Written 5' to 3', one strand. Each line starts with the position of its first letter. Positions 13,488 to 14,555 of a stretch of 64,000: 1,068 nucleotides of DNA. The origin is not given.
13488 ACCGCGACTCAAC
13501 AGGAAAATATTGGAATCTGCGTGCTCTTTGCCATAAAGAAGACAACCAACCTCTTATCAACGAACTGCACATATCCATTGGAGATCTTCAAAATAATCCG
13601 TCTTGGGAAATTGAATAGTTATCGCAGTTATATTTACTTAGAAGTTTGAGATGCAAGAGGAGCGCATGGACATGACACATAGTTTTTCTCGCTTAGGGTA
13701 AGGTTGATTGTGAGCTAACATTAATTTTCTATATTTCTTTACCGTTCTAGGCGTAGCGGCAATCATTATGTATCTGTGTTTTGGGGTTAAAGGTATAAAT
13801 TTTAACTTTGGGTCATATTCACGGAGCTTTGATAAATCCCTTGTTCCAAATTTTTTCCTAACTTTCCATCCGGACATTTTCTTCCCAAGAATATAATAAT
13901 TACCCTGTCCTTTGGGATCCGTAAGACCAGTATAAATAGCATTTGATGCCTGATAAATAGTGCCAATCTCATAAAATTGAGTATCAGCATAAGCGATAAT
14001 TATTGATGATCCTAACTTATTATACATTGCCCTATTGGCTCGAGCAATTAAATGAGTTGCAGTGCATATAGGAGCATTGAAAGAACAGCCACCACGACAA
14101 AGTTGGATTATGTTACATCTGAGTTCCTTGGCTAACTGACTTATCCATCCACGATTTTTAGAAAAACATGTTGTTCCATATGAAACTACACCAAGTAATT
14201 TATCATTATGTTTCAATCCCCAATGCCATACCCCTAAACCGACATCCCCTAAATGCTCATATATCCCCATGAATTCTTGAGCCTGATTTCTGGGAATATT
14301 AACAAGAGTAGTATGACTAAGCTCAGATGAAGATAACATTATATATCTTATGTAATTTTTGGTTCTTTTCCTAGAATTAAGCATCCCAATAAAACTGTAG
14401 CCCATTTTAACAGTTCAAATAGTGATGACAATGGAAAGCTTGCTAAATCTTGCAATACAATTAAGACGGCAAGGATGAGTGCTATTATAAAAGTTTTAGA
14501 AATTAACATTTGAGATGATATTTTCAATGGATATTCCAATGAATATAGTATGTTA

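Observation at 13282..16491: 3.2-kb low-GC cassette bounded by ~190-bp inverted repeats, carrying three ORFs of unknown function, inserted between AMMECR1 and htrA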

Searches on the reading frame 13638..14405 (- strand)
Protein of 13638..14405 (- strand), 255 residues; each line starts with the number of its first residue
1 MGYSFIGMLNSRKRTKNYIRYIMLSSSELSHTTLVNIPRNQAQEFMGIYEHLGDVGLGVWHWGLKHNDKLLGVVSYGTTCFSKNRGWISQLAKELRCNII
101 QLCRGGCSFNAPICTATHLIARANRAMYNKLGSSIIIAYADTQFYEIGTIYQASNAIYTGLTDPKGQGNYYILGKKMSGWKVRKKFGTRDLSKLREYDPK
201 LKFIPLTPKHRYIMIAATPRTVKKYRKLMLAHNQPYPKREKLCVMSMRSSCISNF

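Call 8: search_protein_families(library=pfam, proteins=[window:13638-14405:-], max_evalue=1)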
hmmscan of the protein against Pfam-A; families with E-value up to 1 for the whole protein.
window:13638-14405:- (255 aa): 1 family
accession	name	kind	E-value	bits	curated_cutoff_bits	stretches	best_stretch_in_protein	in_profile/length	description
PF25680.1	Mom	-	2.5e-16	60.4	27.1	1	36-238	6-202/202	Mom protein family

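Call 9: search_protein_families(library=ncbifam, proteins=[window:13638-14405:-], max_evalue=1)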
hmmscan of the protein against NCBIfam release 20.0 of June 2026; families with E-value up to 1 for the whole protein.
window:13638-14405:- (255 aa): 2 families
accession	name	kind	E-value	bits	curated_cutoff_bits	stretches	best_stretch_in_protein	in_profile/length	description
TIGR04103.1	rSAM_nif11_3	equivalog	0.0085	14.7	725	0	30-62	143-175/412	nif11-class peptide radical SAM maturase 3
TIGR04083.1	rSAM_pep_methan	hypoth_equivalog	0.095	11.6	300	1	96-120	299-323/376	TIGR04083 family peptide-modifying radical SAM enzyme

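Call 10: search_protein_families(library=padloc, proteins=[window:13638-14405:-], max_evalue=1)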
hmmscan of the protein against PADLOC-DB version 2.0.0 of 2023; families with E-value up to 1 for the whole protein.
window:13638-14405:- (255 aa): 0 families

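Call 11: search_protein_families(library=phrogs, proteins=[window:13638-14405:-], max_evalue=1)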
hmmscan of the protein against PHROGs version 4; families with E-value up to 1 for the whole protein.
window:13638-14405:- (255 aa): 2 families
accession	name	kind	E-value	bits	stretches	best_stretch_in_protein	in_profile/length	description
phrog_1384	-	other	1.5e-24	87.9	1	36-242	25-222/245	Mom-like DNA modification protein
phrog_559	-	DNA, RNA and nucleotide metabolism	0.0032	17.3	1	30-201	424-575/607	HNH endonuclease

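Call 28: find_encoding_contigs(protein=window:13638-14405:-, flank=8000, max_places=10)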
Protein window:13638-14405:- (255 aa): no gene with exactly this product is on record in the collection.

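Call 33: find_homologous_proteins(query=window:13638-14339:-, max_evalue=0.001)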
Query window:13638-14339:- (233 aa): 177 proteins with E <= 0.001 among 234 candidates; the best 120 are listed.
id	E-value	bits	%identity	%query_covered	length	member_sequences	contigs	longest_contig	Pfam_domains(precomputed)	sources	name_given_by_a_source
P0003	2.8e-142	490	100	90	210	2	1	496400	PF25680.2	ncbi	-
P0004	2.1e-96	340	69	91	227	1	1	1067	PF25680.2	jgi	jgi:hypothetical protein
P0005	4.7e-77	277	57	94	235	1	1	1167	PF25680.2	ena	-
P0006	1.8e-76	275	55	94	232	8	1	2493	PF25680.2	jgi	-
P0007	4.5e-76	274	57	95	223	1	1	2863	PF25680.2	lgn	-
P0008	3.3e-75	271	56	94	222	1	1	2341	PF25680.2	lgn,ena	-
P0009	5.9e-75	270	55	94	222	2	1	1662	PF25680.2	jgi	jgi:hypothetical protein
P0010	4.8e-74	267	54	98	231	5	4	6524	PF25680.2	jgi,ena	-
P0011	1.5e-73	265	57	86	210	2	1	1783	PF25680.2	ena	-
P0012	1.9e-73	265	55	95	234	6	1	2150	PF25680.2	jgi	-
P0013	2.8e-73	265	54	95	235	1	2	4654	PF25680.2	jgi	-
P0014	5.1e-73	264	56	91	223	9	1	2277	PF25680.2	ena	-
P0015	6.1e-73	263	52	93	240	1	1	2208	PF25680.2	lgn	-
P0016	1.1e-72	263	54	91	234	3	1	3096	PF25680.2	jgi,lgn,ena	jgi:hypothetical protein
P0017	1.2e-72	263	54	96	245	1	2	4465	PF25680.2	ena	-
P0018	8.7e-71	256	52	94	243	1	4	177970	PF25680.2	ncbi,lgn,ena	-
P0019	3.0e-70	255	54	93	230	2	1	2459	PF25680.2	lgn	-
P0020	6.2e-70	254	52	92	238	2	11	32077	PF25680.2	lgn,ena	-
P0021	1.5e-69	252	57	91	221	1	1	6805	PF25680.2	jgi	jgi:hypothetical protein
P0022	1.8e-68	249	52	91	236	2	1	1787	PF25680.2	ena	-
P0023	4.3e-68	248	51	94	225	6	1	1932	PF25680.2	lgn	-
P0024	4.6e-68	247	54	91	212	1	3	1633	PF25680.2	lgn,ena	-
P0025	2.4e-67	245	52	91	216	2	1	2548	PF25680.2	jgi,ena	-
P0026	2.6e-67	245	52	91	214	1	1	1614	PF25680.2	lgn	-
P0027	5.6e-67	244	52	91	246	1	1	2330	PF25680.2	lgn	-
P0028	3.0e-66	242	50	93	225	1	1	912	PF25680.2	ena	-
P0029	1.1e-65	240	51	91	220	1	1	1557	PF25680.2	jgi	jgi:hypothetical protein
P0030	2.5e-65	238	49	95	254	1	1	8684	PF25680.2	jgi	jgi:hypothetical protein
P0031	9.2e-65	237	50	88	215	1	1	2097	PF25680.2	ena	-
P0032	4.9e-64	234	50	91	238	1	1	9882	PF25680.2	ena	-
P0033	1.4e-62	230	50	92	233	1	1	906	PF25680.2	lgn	-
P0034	5.1e-62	228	46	94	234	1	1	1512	PF25680.2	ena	-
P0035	5.2e-62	228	45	97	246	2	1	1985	PF25680.2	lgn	-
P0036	5.3e-62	228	47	94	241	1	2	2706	PF25680.2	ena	-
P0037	5.6e-62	228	47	92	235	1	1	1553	PF25680.2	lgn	-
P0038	1.5e-61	226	50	92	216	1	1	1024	PF25680.2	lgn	-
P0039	3.3e-61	225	47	94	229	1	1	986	PF25680.2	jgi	jgi:hypothetical protein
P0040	6.6e-61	224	46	91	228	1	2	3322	PF25680.2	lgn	-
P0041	2.1e-60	222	52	83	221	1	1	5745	PF25680.2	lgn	-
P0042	2.8e-60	222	47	94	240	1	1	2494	PF25680.2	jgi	jgi:hypothetical protein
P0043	5.9e-60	221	47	94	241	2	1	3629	PF25680.2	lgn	-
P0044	6.7e-60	221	48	94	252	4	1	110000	PF25680.2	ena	-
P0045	8.3e-60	220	47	94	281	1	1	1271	PF25680.2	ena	-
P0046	1.3e-59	220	47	93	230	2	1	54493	PF25680.2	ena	-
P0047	2.3e-59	219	46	93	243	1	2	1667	PF25680.2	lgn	-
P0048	2.4e-59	219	50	92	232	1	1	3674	PF25680.2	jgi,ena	-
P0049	2.7e-59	219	49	89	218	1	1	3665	PF25680.2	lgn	-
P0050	3.1e-59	219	45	94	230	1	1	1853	PF25680.2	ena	-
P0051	7.5e-59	217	47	88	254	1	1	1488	PF25680.2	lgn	-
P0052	8.7e-59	217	47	91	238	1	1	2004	PF25680.2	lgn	-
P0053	9.0e-59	217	48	93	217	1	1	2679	PF25680.2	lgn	-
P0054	9.1e-59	217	52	84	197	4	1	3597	PF25680.2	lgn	-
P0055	1.2e-58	217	49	92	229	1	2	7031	PF25680.2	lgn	-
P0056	1.8e-58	216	46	98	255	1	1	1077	PF25680.2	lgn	-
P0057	2.7e-58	216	45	92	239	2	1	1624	PF25680.2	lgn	-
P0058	2.8e-58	215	48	94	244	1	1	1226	PF25680.2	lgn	-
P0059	3.3e-58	215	49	92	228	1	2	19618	PF25680.2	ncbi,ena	-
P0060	3.4e-58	215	46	91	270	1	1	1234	PF25680.2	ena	-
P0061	4.4e-58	215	49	92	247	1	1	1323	PF25680.2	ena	-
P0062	5.7e-58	214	46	94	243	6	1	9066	PF25680.2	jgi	jgi:hypothetical protein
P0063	7.4e-58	214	45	94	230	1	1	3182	PF25680.2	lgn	-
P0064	8.8e-58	214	47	91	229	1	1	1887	PF25680.2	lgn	-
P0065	9.1e-58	214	46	93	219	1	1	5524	PF25680.2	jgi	-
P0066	1.0e-57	214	46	94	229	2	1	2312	PF25680.2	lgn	-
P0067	1.1e-57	213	45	94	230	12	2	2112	PF25680.2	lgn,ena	-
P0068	1.2e-57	213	46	92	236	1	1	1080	PF25680.2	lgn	-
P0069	1.2e-57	213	46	90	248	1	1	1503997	PF25680.2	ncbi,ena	-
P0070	1.3e-57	213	48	93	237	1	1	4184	PF25680.2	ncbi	-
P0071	2.5e-57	212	45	94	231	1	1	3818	PF25680.2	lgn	-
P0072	4.2e-57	212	45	94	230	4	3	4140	PF25680.2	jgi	jgi:hypothetical protein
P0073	5.1e-57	211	47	85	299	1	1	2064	PF25680.2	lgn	-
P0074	5.7e-57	211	47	91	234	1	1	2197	PF25680.2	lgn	-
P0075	8.3e-57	211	47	90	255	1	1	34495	PF25680.2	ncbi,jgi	jgi:hypothetical protein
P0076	1.1e-56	210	47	89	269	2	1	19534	PF25680.2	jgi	jgi:hypothetical protein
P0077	1.9e-56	209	48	91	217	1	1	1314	PF25680.2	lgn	-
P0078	2.8e-56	209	44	94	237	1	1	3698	PF25680.2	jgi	jgi:hypothetical protein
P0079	4.2e-56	208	47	92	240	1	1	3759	PF25680.2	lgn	-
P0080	6.2e-56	208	48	91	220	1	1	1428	PF25680.2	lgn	-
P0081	6.8e-56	208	46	91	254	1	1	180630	PF25680.2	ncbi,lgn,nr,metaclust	ncbi:hypothetical protein SAMN05216316_2703 [Nitrosovibrio sp. Nv6]|nr:hypothetical protein SAMN0521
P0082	6.9e-56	208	46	94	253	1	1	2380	PF25680.2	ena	-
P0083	8.7e-56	207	44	95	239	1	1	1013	PF25680.2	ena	-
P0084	9.3e-56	207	45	94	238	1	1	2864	PF25680.2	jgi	-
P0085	1.7e-55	206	47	88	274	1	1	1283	PF25680.2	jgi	jgi:hypothetical protein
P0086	2.0e-55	206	46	88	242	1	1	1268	PF25680.2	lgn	-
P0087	2.2e-55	206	43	97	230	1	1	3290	PF25680.2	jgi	jgi:hypothetical protein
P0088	9.3e-55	204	45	92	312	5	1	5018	PF25680.2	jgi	-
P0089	9.7e-55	204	44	91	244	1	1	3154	PF25680.2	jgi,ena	-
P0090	1.0e-54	204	44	96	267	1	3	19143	PF25680.2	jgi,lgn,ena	-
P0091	1.1e-54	204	46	90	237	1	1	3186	PF25680.2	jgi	jgi:hypothetical protein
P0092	1.3e-54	203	44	94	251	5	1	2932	PF25680.2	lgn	-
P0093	2.1e-54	203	47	91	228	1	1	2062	PF25680.2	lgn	-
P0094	2.2e-54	203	44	90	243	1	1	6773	PF25680.2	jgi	jgi:hypothetical protein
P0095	2.5e-54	203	43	96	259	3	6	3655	PF25680.2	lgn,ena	-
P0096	4.0e-54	202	45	90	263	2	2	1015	PF25680.2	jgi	jgi:hypothetical protein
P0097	5.9e-54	201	48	91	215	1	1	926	PF25680.2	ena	-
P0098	5.9e-54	201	46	93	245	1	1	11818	PF25680.2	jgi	jgi:hypothetical protein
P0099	6.2e-54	201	43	94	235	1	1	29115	PF25680.2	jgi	jgi:hypothetical protein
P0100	6.5e-54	201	46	92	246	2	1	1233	PF25680.2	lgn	-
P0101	7.0e-54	201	61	66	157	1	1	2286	PF25680.2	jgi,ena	-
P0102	8.8e-54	201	44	94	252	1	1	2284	PF25680.2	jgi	-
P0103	1.3e-53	200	47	91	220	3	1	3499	PF25680.2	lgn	-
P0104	1.8e-53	200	48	85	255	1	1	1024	PF25680.2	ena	-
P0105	2.6e-53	199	48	88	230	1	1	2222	PF25680.2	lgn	-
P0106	2.8e-53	199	46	88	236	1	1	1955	PF25680.2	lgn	-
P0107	1.8e-52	196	43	95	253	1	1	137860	PF25680.2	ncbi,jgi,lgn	ncbi:MAG TPA: hypothetical protein VGK01_14385 [Candidatus Angelobacter sp.]|jgi:hypothetical protei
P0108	2.0e-52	196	43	92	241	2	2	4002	PF25680.2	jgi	jgi:hypothetical protein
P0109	2.6e-52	196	44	88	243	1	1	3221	PF25680.2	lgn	-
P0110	3.9e-52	195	46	88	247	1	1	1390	PF25680.2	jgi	jgi:hypothetical protein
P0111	5.4e-52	195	43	88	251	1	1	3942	PF25680.2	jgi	jgi:hypothetical protein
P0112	1.5e-51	193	45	88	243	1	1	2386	PF25680.2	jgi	-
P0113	1.8e-51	193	45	91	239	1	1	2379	PF25680.2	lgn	-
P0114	2.1e-51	193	46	91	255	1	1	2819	PF25680.2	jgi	jgi:hypothetical protein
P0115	2.2e-51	193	43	92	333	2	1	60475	PF25680.2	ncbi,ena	-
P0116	3.0e-51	192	45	91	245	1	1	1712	PF25680.2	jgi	jgi:hypothetical protein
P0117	1.3e-50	190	42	91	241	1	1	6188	PF25680.2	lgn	-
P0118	3.0e-50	189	43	89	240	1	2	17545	PF25680.2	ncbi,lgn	ncbi:MAG: hypothetical protein Tsb0027_23750 [Wenzhouxiangellaceae bacterium]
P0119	7.9e-50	188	42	99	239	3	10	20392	PF25680.2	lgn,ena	-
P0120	7.9e-50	188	43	91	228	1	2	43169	PF25680.2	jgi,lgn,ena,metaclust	metaclust:\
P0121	4.0e-48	182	45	89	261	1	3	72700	PF25680.2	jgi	jgi:hypothetical protein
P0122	6.3e-42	162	43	82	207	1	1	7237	PF25680.2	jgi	-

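Call 35: find_related_loci(query=A1, collection=metagenome_contigs, flank=6000)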
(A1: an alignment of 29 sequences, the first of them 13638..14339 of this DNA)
Query A1 (233 aa) in metagenome_contigs; peptide patterns used: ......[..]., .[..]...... (x = any residue, [..] = any of these).
600 stretches matched a pattern (row limit reached: there are more); 532 encode a relative of the query (tblastn E <= 1e-3); the best 80 are kept; 80 distinct loci.
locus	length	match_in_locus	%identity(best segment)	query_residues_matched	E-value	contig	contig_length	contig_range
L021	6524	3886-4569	54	1-228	2e-78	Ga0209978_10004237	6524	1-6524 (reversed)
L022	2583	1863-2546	54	1-228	5e-80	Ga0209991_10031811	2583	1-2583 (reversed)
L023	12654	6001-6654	52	9-226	3e-77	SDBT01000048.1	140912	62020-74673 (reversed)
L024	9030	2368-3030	53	5-225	1e-74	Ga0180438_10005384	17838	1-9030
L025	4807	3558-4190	52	7-217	4e-73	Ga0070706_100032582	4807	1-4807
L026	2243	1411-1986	58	7-198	3e-74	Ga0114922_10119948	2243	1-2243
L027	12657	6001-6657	48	7-225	3e-67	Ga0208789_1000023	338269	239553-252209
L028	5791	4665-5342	45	7-232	4e-65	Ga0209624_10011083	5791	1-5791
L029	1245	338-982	48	9-225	1e-68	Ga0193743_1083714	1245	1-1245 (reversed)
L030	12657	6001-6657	45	7-225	1e-63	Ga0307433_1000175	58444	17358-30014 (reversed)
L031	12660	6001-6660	46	9-227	2e-63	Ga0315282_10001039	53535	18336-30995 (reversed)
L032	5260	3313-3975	43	1-221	1e-62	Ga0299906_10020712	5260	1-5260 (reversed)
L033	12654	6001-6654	44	8-225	5e-62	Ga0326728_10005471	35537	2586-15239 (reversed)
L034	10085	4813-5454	48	12-225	4e-62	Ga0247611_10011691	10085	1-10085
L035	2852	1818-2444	47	9-217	3e-62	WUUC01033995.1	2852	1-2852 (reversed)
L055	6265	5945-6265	53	5-111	1e-33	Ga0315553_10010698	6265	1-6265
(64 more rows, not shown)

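Call 66: search_solved_structures(query=A1, max_evalue=0.01, show_alignments=2)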
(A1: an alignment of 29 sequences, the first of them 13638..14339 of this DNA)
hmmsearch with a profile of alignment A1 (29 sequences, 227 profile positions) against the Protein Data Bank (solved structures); distinct sequences matched with E-value up to 0.01: 1.
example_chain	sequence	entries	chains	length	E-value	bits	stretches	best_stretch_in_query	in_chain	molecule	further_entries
8bv8_A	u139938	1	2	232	8.5e-06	28.5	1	34-212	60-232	Methylcarbamoylase mom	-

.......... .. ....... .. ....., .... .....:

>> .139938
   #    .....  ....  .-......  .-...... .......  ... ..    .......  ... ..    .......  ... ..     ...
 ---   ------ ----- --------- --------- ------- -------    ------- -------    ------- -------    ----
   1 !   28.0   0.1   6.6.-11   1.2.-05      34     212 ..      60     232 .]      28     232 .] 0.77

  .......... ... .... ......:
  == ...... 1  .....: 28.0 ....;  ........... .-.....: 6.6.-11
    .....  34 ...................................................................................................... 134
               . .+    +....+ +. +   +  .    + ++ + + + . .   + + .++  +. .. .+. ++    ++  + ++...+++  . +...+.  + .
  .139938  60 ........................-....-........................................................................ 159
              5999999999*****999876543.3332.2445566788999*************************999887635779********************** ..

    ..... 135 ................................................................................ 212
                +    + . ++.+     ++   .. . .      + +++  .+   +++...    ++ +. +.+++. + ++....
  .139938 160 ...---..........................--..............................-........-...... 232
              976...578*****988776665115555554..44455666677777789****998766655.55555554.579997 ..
